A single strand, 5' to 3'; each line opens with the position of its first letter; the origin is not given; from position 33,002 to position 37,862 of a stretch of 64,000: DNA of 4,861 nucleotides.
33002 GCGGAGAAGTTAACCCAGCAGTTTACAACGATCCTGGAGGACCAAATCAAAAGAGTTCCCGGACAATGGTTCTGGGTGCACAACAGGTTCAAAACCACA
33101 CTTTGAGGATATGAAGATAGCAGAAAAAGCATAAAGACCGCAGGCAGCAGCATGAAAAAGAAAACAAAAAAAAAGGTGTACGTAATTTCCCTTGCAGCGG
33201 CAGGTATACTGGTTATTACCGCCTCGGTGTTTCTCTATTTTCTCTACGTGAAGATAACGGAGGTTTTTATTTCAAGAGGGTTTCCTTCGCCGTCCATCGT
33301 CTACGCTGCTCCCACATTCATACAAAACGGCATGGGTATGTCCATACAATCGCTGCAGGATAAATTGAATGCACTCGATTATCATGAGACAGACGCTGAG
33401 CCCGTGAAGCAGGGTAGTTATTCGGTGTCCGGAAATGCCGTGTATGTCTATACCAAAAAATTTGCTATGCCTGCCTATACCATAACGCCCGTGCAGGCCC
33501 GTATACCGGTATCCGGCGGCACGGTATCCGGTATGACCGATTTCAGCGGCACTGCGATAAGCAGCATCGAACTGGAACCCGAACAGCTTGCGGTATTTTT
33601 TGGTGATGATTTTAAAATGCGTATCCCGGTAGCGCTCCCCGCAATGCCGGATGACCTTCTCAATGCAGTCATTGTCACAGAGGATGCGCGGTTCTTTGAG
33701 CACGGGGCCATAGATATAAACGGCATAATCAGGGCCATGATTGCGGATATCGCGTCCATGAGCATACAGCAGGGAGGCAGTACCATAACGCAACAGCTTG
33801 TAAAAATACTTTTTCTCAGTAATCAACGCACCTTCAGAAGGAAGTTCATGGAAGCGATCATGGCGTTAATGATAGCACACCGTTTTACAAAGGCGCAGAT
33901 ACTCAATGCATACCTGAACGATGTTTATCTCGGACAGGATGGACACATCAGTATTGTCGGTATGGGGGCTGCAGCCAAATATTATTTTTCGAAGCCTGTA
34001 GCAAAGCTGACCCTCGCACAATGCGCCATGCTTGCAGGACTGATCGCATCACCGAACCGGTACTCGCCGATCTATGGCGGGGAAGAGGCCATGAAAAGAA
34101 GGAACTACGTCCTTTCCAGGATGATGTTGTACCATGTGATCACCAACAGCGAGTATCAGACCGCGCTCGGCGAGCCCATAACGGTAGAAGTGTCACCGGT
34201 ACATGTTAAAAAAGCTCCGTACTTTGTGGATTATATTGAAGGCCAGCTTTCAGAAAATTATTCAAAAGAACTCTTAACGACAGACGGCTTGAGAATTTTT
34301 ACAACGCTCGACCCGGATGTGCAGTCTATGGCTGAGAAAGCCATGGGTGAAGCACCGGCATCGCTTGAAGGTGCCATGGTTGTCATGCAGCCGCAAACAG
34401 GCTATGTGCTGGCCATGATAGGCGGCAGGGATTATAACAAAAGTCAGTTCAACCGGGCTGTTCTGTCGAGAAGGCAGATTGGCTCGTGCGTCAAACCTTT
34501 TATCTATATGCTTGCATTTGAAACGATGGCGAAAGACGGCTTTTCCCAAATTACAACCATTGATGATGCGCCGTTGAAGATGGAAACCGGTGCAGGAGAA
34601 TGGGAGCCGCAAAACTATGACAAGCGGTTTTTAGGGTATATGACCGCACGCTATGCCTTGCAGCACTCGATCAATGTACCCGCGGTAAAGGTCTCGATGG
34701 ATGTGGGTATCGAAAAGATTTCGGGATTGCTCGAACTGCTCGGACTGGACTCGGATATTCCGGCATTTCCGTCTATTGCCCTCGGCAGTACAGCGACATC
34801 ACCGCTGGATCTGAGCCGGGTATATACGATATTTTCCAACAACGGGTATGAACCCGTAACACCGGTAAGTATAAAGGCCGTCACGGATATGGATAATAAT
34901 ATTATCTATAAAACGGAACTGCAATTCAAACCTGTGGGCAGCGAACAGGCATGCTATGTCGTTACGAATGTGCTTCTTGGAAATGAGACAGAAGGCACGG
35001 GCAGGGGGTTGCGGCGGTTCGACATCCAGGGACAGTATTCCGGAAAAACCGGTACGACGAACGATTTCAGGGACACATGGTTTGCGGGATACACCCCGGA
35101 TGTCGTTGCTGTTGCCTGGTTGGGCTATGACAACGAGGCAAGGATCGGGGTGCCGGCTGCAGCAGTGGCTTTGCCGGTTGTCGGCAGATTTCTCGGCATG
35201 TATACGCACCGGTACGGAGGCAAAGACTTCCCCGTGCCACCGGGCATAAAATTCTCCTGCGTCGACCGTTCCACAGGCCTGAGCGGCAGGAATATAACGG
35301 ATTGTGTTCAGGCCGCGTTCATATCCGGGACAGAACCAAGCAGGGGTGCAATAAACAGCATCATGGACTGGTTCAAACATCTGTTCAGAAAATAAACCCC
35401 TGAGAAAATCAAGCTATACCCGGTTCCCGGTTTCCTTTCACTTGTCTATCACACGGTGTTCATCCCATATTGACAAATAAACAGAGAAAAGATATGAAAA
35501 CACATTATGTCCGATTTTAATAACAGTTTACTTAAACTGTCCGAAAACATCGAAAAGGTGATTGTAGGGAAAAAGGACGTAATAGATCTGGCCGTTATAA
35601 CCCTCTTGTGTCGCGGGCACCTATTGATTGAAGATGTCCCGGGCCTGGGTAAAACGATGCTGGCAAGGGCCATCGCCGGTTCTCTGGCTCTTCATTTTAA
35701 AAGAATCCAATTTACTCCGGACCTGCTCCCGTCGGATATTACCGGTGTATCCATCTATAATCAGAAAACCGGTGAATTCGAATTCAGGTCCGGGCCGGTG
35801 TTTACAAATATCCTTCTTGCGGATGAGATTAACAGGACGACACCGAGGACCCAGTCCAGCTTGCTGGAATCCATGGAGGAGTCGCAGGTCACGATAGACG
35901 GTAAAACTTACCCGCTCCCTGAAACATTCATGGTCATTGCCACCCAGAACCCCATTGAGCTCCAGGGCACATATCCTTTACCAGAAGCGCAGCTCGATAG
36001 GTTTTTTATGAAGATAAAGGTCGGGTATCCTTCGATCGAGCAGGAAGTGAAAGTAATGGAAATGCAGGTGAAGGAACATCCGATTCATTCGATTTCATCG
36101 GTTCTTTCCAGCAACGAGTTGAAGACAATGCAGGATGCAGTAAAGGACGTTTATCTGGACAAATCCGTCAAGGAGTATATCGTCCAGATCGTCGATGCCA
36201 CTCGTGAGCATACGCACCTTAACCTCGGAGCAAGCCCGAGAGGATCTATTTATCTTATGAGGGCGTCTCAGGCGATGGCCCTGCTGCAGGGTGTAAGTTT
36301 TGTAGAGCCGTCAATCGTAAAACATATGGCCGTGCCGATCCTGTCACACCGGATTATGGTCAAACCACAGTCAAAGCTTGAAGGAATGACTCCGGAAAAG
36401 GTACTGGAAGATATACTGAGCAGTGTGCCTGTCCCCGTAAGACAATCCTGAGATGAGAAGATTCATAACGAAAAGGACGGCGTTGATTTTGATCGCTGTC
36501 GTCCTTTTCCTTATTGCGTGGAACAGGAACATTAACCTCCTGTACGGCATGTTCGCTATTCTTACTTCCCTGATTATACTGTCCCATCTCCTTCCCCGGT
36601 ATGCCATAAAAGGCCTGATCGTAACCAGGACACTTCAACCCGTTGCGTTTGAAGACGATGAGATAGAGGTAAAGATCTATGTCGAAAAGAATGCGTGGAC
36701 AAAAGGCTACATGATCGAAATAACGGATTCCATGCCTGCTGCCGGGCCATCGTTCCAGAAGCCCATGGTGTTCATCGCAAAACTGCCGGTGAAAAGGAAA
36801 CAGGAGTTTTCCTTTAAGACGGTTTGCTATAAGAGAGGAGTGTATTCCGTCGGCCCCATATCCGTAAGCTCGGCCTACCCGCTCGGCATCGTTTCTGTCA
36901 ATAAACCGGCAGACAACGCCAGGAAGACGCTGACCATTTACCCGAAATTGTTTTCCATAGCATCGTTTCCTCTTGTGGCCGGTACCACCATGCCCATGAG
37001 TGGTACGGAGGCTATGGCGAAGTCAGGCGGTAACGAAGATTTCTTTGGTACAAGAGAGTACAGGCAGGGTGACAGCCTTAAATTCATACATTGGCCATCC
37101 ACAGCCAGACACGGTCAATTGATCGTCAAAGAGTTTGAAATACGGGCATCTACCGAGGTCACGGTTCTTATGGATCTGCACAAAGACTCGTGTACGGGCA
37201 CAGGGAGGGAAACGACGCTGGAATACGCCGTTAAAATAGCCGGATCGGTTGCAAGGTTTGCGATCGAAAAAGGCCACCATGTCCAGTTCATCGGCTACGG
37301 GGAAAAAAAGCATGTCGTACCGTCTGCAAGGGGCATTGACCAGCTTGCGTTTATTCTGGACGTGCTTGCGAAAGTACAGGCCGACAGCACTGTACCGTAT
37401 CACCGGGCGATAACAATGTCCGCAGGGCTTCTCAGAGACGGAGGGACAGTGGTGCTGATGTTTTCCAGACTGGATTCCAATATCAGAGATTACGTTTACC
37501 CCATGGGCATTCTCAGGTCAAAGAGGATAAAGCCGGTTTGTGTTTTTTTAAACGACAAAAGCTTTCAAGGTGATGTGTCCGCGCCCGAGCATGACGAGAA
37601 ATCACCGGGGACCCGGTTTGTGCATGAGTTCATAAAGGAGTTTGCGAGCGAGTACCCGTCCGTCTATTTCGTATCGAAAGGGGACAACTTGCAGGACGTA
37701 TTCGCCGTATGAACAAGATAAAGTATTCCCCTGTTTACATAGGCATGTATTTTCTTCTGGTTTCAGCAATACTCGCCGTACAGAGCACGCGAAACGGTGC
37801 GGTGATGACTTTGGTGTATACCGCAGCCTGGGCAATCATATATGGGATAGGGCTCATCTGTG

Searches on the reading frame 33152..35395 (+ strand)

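Call 52: search_protein_families(library=pfam, proteins=[window:33152-35395:+])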
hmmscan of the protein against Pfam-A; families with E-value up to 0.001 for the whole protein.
window:33152-35395:+ (747 aa): 3 families
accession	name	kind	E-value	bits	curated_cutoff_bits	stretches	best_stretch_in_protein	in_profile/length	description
PF00912.28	Transgly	-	2.3e-58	197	27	1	156-324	13-177/178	Transglycosylase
PF00905.27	Transpeptidase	-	4.2e-26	92.3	22.1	1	407-650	1-267/299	Penicillin binding protein transpeptidase domain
PF14814.11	UB2H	-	8.2e-11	42.2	27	1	58-136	2-80/85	Bifunctional transglycosylase second domain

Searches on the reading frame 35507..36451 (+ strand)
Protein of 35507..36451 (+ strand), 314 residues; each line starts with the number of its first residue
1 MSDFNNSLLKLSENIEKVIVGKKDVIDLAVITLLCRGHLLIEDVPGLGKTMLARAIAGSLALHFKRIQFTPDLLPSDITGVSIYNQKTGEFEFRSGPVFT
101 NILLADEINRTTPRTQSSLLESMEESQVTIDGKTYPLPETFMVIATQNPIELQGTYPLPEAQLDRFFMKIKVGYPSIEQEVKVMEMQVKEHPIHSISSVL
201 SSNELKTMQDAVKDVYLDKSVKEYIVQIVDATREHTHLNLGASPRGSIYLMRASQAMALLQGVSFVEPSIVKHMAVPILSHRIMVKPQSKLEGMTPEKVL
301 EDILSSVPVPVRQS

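Call 52: search_protein_families(library=pfam, proteins=[window:35507-36451:+])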
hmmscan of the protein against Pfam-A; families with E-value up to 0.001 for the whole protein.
window:35507-36451:+ (314 aa): 8 families
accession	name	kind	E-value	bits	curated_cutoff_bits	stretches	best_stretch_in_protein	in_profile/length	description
PF07726.17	AAA_3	-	1.6e-65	219.3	27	1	38-168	1-131/131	ATPase family associated with various cellular activities (AAA)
PF17863.7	AAA_lid_2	-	3.8e-20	71.8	22.7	1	231-303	2-74/74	AAA lid domain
PF07728.20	AAA_5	-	8.7e-11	42.4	22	1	44-166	7-139/139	AAA domain (dynein-related subfamily)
PF20030.5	bpMoxR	-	4.8e-09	36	27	1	10-187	5-181/205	MoxR domain in the MoxR-vWA-beta-propeller ternary systems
PF00004.35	AAA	-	1.4e-07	32.4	21.2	1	44-173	6-130/131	ATPase family associated with various cellular activities (AAA)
PF01078.27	Mg_chelatase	-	2.2e-05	24.4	20.3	0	19-60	5-46/207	Magnesium chelatase, subunit ChlI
PF05496.18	RuvB_N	-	0.0002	21.6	27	0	37-130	34-115/159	Holliday junction DNA helicase RuvB P-loop domain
PF00158.32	Sigma54_activat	-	0.00064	19.9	20.2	0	39-148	25-142/168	Sigma-54 interaction domain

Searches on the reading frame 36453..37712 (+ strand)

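Call 52: search_protein_families(library=pfam, proteins=[window:36453-37712:+])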
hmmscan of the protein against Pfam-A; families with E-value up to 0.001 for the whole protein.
window:36453-37712:+ (419 aa): 1 family
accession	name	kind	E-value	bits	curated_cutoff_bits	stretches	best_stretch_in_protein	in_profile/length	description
PF01882.25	DUF58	-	2.2e-16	60.2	23.4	1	200-354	2-157/216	Protein of unknown function DUF58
